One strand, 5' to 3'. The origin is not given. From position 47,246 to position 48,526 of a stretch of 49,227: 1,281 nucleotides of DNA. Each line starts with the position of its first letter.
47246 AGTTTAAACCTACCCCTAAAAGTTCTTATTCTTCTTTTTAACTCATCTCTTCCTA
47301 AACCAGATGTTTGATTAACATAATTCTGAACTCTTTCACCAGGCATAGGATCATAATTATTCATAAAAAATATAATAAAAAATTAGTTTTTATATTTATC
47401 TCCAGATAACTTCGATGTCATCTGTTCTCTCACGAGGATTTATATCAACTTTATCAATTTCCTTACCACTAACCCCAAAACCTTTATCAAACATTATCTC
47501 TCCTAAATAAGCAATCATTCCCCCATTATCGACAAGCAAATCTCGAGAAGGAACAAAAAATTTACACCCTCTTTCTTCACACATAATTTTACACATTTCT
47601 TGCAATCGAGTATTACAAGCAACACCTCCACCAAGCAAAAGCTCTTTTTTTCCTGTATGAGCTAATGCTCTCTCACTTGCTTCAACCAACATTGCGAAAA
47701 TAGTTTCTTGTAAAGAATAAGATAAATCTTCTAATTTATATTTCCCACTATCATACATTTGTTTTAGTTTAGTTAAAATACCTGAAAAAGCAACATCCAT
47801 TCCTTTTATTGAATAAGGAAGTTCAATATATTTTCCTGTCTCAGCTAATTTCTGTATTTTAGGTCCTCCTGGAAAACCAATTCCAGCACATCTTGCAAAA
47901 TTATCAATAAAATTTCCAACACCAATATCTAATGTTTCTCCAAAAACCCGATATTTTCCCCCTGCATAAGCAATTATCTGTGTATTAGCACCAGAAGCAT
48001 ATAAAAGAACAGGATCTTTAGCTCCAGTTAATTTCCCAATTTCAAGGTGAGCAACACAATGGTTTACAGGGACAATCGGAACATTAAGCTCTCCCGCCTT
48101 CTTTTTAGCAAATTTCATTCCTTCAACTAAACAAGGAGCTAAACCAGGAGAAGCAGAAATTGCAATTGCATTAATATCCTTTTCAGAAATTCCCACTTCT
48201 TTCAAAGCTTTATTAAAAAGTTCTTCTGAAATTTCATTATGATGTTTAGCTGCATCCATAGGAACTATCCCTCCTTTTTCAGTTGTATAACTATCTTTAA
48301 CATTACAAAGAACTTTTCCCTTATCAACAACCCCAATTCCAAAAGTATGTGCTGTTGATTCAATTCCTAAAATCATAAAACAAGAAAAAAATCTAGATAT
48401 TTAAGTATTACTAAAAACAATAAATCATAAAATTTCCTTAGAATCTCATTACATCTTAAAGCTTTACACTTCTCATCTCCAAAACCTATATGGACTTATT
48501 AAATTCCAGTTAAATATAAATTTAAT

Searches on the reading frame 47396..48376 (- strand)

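Call 69: search_protein_families(library=pfam, proteins=[window:47396-48376:-], max_evalue=0.00001)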
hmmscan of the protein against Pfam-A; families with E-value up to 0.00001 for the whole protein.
window:47396-48376:- (326 aa): 2 families
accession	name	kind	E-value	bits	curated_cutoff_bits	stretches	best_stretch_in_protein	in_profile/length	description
PF00814.31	TsaD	-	2e-77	260.9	24.8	1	22-290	2-264/264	tRNA N6-adenosine threonylcarbamoyltransferase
PF22521.2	HypF_C_2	-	3.8e-08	33.9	27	1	176-278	125-229/241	Carbamoyltransferase, Kae1-like Domain, second subdomain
